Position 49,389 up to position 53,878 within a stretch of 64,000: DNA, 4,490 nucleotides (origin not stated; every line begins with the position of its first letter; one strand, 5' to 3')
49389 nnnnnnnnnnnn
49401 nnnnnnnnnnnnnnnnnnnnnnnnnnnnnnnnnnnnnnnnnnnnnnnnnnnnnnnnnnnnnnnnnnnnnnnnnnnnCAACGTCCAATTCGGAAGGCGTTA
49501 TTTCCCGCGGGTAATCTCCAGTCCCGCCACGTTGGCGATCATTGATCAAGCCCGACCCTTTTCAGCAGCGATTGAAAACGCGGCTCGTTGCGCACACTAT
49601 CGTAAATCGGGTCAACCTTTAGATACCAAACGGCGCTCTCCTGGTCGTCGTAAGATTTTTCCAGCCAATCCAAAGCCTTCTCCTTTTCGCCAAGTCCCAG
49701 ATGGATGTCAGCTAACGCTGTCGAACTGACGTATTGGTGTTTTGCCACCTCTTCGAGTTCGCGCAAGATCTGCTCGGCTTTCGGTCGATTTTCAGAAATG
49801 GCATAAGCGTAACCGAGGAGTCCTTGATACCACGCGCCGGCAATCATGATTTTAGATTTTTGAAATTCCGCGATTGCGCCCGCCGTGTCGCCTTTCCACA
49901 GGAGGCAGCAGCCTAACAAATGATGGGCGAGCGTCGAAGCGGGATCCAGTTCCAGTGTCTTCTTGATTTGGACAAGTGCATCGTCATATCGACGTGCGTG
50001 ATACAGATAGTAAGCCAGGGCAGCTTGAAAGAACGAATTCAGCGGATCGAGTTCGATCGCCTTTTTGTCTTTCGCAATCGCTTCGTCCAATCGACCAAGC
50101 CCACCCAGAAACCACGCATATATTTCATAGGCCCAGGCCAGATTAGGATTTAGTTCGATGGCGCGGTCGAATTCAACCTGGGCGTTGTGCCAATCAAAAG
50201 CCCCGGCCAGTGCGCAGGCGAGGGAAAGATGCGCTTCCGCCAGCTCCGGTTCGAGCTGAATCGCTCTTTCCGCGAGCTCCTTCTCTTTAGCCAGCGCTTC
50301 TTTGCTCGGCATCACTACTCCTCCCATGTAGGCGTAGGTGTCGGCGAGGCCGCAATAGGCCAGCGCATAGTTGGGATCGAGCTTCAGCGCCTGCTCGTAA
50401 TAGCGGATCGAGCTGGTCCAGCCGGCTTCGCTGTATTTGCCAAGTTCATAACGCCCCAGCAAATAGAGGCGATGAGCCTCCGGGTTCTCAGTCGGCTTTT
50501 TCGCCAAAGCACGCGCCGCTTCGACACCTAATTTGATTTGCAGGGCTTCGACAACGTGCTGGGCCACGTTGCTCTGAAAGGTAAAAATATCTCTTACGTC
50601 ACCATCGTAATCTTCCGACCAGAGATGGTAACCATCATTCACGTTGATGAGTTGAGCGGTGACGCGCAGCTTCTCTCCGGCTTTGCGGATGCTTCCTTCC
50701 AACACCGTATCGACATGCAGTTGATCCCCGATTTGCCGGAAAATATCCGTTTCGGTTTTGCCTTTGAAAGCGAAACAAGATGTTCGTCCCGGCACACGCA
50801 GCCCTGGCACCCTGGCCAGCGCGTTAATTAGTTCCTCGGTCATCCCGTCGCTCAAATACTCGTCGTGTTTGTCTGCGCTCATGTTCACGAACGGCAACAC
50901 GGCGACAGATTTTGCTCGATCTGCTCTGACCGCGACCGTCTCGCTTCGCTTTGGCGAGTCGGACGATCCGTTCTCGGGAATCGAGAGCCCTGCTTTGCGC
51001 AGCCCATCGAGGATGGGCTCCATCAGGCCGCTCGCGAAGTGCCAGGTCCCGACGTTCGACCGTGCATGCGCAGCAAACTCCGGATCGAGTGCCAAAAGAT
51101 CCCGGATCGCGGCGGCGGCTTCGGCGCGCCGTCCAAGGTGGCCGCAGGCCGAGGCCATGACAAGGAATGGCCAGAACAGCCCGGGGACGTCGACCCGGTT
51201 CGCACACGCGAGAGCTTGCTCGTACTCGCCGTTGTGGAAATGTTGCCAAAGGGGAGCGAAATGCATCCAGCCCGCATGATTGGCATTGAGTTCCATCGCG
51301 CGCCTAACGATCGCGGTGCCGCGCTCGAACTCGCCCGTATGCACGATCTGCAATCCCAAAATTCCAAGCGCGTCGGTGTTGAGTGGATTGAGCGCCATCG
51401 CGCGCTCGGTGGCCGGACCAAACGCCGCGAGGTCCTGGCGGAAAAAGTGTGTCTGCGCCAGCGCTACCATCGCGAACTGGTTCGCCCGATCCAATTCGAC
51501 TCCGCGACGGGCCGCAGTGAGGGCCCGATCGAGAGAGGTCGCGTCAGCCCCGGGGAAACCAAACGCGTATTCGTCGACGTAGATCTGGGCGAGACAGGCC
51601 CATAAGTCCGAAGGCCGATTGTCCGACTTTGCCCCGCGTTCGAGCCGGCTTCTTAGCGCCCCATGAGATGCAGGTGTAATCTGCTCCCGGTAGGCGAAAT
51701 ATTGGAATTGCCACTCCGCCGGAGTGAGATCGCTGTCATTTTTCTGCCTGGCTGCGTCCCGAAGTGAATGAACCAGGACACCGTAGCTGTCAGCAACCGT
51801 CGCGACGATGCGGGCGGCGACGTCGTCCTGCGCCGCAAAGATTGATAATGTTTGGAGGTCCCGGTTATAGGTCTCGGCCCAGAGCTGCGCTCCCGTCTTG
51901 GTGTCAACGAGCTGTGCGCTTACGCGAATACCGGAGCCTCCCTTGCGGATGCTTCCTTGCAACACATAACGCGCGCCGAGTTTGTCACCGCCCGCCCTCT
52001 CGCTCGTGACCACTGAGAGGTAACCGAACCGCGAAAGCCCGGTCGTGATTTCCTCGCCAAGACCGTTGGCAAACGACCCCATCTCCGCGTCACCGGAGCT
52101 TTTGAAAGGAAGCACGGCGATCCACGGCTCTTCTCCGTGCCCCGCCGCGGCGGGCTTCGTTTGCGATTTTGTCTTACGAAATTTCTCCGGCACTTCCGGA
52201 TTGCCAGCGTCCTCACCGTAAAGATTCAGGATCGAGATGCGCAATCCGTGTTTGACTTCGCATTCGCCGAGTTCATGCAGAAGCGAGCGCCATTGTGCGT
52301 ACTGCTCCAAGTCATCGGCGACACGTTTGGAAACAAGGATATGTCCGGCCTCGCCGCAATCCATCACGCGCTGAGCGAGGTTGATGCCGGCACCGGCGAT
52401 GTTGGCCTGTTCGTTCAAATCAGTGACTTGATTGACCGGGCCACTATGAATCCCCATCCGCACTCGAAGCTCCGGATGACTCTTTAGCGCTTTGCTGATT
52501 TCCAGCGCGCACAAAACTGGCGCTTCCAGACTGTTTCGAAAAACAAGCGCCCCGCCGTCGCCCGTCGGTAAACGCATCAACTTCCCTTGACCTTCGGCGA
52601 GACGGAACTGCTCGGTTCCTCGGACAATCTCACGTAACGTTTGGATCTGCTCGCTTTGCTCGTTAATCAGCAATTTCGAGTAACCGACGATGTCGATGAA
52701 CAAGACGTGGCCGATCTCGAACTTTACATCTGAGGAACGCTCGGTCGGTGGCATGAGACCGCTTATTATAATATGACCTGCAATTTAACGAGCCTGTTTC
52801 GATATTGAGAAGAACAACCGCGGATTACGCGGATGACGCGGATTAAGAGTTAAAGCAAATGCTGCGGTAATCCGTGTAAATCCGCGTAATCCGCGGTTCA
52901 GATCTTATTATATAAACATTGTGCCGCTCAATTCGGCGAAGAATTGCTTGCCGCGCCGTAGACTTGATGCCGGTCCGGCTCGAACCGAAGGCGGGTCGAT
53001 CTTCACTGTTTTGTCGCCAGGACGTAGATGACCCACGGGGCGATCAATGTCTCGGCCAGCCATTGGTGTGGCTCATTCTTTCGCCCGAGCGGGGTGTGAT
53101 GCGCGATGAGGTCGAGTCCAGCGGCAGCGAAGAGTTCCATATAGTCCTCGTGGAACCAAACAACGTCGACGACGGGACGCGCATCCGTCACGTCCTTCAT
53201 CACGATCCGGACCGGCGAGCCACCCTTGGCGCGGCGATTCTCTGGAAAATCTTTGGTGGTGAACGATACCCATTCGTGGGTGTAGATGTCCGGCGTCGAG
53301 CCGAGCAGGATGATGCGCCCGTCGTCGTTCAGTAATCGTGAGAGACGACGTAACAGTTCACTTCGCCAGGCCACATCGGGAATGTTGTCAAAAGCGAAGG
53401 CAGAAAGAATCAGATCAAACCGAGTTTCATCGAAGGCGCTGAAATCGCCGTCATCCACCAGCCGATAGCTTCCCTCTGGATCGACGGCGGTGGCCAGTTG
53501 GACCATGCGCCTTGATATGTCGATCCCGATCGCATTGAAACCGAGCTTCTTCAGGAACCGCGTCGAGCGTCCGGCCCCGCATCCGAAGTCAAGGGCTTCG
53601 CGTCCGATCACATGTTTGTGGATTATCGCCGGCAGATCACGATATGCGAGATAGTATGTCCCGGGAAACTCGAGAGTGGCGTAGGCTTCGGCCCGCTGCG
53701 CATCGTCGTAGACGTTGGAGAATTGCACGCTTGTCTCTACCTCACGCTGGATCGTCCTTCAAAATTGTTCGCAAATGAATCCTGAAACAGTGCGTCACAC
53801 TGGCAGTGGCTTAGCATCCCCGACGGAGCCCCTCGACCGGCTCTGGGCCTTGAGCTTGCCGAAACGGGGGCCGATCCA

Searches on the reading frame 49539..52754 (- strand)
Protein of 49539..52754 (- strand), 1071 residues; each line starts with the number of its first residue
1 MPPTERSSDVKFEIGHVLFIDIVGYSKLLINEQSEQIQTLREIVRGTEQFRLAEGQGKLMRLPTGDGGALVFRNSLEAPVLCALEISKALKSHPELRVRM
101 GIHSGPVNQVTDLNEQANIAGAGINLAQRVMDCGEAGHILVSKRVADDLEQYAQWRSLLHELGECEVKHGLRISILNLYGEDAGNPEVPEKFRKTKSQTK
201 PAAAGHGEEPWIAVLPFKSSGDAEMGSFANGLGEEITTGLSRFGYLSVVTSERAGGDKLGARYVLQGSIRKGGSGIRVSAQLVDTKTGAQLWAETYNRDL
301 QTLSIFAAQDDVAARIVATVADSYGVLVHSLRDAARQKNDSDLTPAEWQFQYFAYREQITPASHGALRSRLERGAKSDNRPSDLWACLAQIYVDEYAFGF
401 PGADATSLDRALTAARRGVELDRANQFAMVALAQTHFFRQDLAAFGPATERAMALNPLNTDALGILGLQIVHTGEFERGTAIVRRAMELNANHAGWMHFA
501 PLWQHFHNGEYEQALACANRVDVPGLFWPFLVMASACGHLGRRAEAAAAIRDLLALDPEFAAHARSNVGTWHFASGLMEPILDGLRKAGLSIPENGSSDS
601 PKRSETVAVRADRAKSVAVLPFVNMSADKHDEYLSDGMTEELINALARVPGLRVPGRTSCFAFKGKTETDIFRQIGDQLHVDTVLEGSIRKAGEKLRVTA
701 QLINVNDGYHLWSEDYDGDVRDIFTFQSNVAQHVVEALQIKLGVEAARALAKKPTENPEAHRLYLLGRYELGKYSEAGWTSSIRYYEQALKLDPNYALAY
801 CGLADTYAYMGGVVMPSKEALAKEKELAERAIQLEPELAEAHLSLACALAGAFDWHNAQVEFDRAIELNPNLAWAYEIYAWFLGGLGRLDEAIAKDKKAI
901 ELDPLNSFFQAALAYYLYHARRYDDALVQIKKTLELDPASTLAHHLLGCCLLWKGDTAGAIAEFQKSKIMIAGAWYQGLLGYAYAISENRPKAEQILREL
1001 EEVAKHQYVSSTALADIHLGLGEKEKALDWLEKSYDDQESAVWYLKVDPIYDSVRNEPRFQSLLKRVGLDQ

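Call 94: search_protein_families(library=pfam, proteins=[window:49539-52754:-], max_evalue=0.001)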
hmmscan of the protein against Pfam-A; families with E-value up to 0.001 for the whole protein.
window:49539-52754:- (1071 aa): 14 families
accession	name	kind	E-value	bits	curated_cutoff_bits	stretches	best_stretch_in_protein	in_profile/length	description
PF13431.12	TPR_17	-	1.8e-24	84.4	24.4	2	862-894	2-34/34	Tetratricopeptide repeat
PF07719.23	TPR_2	-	4.6e-15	54.9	27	0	839-871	1-33/34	Tetratricopeptide repeat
PF13414.12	TPR_11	-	8.7e-15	54.6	26.8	1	769-811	5-42/42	TPR repeat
PF00515.34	TPR_1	-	1.2e-09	38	27.8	0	783-796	21-34/34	Tetratricopeptide repeat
PF14559.12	TPR_19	-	1.9e-08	34.9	25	0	918-965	2-49/68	Tetratricopeptide repeat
PF13428.12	TPR_14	-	2e-08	34.5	23.5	0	910-948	4-42/44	Tetratricopeptide repeat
PF00211.25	Guanylate_cyc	-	2.7e-07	30.8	21.9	1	65-168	58-171/183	Adenylate and Guanylate cyclase catalytic domain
PF12895.13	ANAPC3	-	6.9e-07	29.9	27.2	0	912-954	28-69/82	Anaphase-promoting complex, cyclosome, subunit 3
PF13181.12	TPR_8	-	1.2e-06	28.6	25.7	0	782-796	20-34/34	Tetratricopeptide repeat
PF13424.12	TPR_12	-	2.6e-06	27.9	30.1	0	979-1036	8-73/77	Tetratricopeptide repeat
PF04052.18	TolB_N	-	3.3e-06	27.6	22.4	0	258-291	72-106/106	TolB amino-terminal domain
PF17680.6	FlgO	-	1.3e-05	25.5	22.6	0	614-708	18-115/130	FlgO protein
PF13432.12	TPR_16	-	3.2e-05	24.7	32.7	0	912-966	2-56/65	Tetratricopeptide repeat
PF23914.1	TPR_CcmH_CycH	-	6.6e-05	23.2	42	0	886-971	63-151/158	Cytochrome c-type biogenesis protein H TPR domain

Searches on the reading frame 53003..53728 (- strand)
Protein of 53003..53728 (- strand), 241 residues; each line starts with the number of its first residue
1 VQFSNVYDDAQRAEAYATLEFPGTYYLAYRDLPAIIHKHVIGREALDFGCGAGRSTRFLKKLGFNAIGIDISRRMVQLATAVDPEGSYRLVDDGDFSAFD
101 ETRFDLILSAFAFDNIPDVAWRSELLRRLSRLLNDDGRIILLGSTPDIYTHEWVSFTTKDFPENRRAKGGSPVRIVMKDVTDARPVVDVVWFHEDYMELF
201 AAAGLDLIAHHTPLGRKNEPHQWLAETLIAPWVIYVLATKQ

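Call 94: search_protein_families(library=pfam, proteins=[window:53003-53728:-], max_evalue=0.001)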
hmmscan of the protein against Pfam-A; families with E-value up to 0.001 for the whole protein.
window:53003-53728:- (241 aa): 6 families
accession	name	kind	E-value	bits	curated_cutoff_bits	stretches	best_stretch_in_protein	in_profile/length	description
PF08241.18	Methyltransf_11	-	6.1e-14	52.9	21.2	1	46-141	1-95/95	Methyltransferase domain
PF13489.12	Methyltransf_23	-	1.1e-13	51.7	27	1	43-162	24-124/164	Methyltransferase domain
PF13649.12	Methyltransf_25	-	1.5e-12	48.5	27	1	46-137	2-97/97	Methyltransferase domain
PF08242.18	Methyltransf_12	-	1.1e-11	45.8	30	1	46-139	1-98/98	Methyltransferase domain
PF13847.12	Methyltransf_31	-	1.9e-09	37.8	27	1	44-141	6-109/145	Methyltransferase domain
PF02353.26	CMAS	-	0.00012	21.9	27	1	42-145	63-168/273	Mycolic acid cyclopropane synthetase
